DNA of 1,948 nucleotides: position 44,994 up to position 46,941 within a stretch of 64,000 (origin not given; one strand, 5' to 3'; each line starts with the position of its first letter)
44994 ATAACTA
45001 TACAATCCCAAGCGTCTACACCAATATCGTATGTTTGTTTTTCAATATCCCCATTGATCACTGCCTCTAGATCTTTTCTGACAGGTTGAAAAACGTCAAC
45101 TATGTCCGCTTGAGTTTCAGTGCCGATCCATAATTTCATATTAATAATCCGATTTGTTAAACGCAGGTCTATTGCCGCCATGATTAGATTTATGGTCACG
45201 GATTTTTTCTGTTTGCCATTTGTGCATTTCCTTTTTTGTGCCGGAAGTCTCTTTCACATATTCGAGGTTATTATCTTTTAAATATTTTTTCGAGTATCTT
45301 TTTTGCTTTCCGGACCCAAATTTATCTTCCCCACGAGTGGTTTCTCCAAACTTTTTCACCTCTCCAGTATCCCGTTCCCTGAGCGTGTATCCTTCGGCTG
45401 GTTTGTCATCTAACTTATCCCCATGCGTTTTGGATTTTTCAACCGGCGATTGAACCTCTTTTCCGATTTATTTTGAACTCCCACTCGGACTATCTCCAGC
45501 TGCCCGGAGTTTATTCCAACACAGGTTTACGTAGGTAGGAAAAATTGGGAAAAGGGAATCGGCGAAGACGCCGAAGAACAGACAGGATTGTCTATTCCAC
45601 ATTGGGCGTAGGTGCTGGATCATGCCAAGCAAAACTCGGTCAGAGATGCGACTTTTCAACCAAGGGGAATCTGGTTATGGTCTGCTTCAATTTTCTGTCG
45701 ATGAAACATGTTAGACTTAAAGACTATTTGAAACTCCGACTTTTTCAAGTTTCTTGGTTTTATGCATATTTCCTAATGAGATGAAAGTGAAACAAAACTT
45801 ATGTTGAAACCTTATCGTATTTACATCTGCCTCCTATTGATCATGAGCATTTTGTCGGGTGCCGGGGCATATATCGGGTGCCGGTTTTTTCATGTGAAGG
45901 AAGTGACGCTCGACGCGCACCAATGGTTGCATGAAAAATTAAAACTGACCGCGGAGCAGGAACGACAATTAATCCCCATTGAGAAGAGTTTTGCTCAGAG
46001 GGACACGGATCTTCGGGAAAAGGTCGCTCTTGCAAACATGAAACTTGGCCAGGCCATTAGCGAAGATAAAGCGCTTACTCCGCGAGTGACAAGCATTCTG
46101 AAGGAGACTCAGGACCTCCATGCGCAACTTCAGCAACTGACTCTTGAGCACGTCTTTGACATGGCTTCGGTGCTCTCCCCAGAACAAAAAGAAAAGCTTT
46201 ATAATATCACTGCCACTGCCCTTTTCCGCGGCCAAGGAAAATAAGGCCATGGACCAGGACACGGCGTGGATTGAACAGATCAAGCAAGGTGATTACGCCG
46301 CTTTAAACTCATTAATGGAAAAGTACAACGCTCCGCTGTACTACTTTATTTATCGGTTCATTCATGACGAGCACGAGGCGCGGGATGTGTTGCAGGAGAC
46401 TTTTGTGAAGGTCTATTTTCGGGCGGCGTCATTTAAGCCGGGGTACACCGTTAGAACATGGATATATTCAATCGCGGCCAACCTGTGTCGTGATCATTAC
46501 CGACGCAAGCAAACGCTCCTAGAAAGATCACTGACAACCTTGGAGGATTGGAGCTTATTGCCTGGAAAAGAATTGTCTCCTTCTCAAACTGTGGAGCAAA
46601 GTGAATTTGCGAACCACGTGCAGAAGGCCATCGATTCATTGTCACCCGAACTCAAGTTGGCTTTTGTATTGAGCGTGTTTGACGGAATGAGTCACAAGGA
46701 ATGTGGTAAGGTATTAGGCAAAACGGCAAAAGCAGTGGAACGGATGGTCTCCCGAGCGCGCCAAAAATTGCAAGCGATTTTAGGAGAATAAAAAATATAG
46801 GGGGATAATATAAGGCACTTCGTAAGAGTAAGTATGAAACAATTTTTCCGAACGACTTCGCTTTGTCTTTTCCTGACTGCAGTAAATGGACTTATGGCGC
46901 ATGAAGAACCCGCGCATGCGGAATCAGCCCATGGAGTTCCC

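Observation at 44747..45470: Barstar-like immunity candidate paired with a start-less, Lys-rich C-terminal ORF fragment (orphan toxin module?)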

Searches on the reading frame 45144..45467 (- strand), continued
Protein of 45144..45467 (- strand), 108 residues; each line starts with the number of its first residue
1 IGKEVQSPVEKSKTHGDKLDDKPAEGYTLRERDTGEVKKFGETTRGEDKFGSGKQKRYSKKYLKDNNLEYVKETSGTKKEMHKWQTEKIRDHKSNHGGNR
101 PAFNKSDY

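Call 64: find_related_loci(query=A1, collection=viral_contigs, flank=5000)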
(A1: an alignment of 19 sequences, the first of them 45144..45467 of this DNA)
Query A1 (108 aa) in viral_contigs; peptide patterns used: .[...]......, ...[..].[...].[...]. (x = any residue, [..] = any of these).
68 stretches matched a pattern; 1 encode a relative of the query (tblastn E <= 1e-3); 1 distinct loci.
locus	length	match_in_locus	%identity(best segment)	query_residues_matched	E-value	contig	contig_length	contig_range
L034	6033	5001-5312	45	3-108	1e-19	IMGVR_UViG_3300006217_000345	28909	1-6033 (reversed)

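Call 69: fold_search(model_id=the predicted structure, library=pdb)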
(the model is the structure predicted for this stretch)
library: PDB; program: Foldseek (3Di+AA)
matches with E <= 10: 86; with E <= 0.001: 0
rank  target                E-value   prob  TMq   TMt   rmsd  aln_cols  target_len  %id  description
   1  1yd6_C                9.1e-01  0.21  0.35  0.39   7.4        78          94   17  Crystal structure of the GIY-YIG N-terminal endonuclease domain of UvrC from Bacillus caldotenax (released 2005-03-01)
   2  1yd6_D                1.5e+00  0.16  0.35  0.39   7.3        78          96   17  Crystal structure of the GIY-YIG N-terminal endonuclease domain of UvrC from Bacillus caldotenax (released 2005-03-01)
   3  3fq3_C                2.4e+00  0.05  0.21  0.17   7.6        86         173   12  Crystal structure of inorganic phosphatase from brucella melitensis (released 2009-01-20)
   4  3kbt_D                2.5e+00  0.04  0.17  0.13  11.0        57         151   19  Crystal structure of the ankyrin binding domain of human erythroid beta spectrin (repeats 13-15) in complex with the s (released 2010-02-02)
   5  3f59_A                2.9e+00  0.04  0.17  0.13  10.1        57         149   14  Crystal structure of ZU5-ANK, the spectrin binding region of human erythroid ankyrin (released 2009-02-24)
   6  3kbt_C                2.9e+00  0.04  0.17  0.13  11.0        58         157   19  Crystal structure of the ankyrin binding domain of human erythroid beta spectrin (repeats 13-15) in complex with the s (released 2010-02-02)
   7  5gao_B                3.1e+00  0.08  0.25  0.02   7.1        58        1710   12  Head region of the yeast spliceosomal U4/U6.U5 tri-snRNP (released 2016-01-27)
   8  5m59_G                3.1e+00  0.06  0.21  0.02  10.3        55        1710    9  Crystal structure of Chaetomium thermophilum Brr2 helicase core in complex with Prp8 Jab1 domain (released 2016-12-21)
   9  3q5v_B                3.3e+00  0.05  0.27  0.19   7.8        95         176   14  The structure of inorganic pyrophosphatase from Thermococcus Thioreducens in complex with magnesium and sulfate (released 2012-01-04)
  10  4q6j_A                3.3e+00  0.04  0.21  0.11  10.7        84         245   12  Crystal Structure of EAL domain Protein from Listeria monocytogenes EGD-e (released 2014-05-07)
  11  5m59_E                3.3e+00  0.03  0.19  0.02  11.0        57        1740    7  Crystal structure of Chaetomium thermophilum Brr2 helicase core in complex with Prp8 Jab1 domain (released 2016-12-21)
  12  6xe9_A                3.3e+00  0.02  0.17  0.03  16.5        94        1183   11  10S myosin II (smooth muscle) (released 2020-12-02)
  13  6f0x_Z                3.5e+00  0.04  0.20  0.11  10.7        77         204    9  Cryo-EM structure of TRIP13 in complex with ATP gamma S, p31comet, C-Mad2 and Cdc20 (released 2018-05-02)
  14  3q5v_A                3.7e+00  0.06  0.28  0.19   8.4        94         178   13  The structure of inorganic pyrophosphatase from Thermococcus Thioreducens in complex with magnesium and sulfate (released 2012-01-04)
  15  3f59_C                4.0e+00  0.03  0.17  0.13   9.8        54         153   15  Crystal structure of ZU5-ANK, the spectrin binding region of human erythroid ankyrin (released 2009-02-24)
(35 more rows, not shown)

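Call 72: search_protein_families(library=pfam, alignment_id=A3, max_evalue=0.01)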
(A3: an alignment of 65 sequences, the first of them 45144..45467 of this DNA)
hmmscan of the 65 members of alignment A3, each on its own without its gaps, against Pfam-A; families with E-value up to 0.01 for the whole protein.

A. member 1, window:45144-45467:- (108 aa): 0 families

B. families by the number of members that match (of 65 scanned): 10 families
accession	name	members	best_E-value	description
PF07591.16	PT-HINT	6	2.6e-09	Pretoxin HINT domain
PF15653.11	Tox-URI2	4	0.00024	URI fold toxin 2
PF17780.6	OCRE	2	0.0013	OCRE domain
PF14449.11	PT-TG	1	1.4e-11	Pre-toxin TG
PF23933.1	DUF7269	1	5.4e-06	Family of unknown function (DUF7269)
PF15649.12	Tox-REase-7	1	2.9e-05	Restriction endonuclease fold toxin 7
PF15107.11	FAM216B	1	0.00044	FAM216B protein family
PF18448.7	CBM46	1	0.0012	Carbohydrate binding domain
PF02920.21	Integrase_DNA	1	0.0017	DNA binding domain of tn916 integrase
PF15540.11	Ntox47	1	0.0086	Bacterial toxin 47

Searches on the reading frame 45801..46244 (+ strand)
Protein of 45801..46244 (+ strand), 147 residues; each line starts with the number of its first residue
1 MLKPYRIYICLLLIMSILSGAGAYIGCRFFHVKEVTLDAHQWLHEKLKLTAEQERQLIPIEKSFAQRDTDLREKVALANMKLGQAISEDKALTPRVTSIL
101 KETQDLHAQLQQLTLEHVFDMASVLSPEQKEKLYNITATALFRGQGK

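Call 6: search_protein_families(library=pfam, proteins=[window:45801-46244:+], max_evalue=1)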
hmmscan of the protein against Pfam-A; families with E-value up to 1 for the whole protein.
window:45801-46244:+ (147 aa): 4 families
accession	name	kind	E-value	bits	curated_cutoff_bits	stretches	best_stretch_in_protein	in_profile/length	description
PF13801.11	Metal_resist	-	1.8e-13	51.2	29.2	1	40-131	33-124/125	Heavy-metal resistance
PF07813.17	LTXXQ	-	0.00034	21.7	24.3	1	43-134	9-97/100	LTXXQ motif family protein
PF02183.23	HALZ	-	0.17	12.5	28.1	1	92-114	17-39/43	Homeobox associated leucine zipper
PF01946.23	Thi4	-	0.27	10.9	26.2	1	13-90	47-124/235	Thi4 family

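Call 62: find_related_loci(query=window:45801-46241:+, collection=metagenome_contigs, flank=8000)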
Query window:45801-46241:+ (147 aa) in metagenome_contigs; peptide patterns used: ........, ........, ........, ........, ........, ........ (x = any residue, [..] = any of these).
150 stretches matched a pattern, but none encodes a relative of the query by tblastn (E <= 1e-3).

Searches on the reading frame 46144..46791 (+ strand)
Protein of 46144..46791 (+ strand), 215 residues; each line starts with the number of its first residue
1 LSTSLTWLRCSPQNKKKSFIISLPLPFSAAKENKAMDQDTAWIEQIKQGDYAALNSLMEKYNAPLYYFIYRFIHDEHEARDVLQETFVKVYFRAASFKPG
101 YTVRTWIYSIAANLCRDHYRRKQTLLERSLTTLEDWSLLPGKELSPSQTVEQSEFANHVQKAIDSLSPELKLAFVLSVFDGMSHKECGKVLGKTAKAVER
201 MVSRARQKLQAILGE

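Call 18: search_protein_families(library=pfam, proteins=[window:46144-46791:+], max_evalue=0.001)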
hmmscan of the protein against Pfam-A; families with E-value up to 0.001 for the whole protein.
window:46144-46791:+ (215 aa): 5 families
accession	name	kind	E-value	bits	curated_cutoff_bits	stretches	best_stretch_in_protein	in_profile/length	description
PF04542.20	Sigma70_r2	-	2.8e-15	56.3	24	1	57-123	1-69/71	Sigma-70 region 2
PF08281.18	Sigma70_r4_2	-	1.1e-13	51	25.7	1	159-209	4-54/54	Sigma-70, region 4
PF07638.17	Sigma70_ECF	-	1.7e-09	38.3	21.1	1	40-211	5-181/185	ECF sigma factor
PF04545.22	Sigma70_r4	-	4.5e-06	26.5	24.1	1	162-210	1-49/50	Sigma-70, region 4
PF22233.2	PhyR_sigma-like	-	0.00067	19.8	27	0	165-208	3-46/50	Response regulator PhyR, sigma-like domain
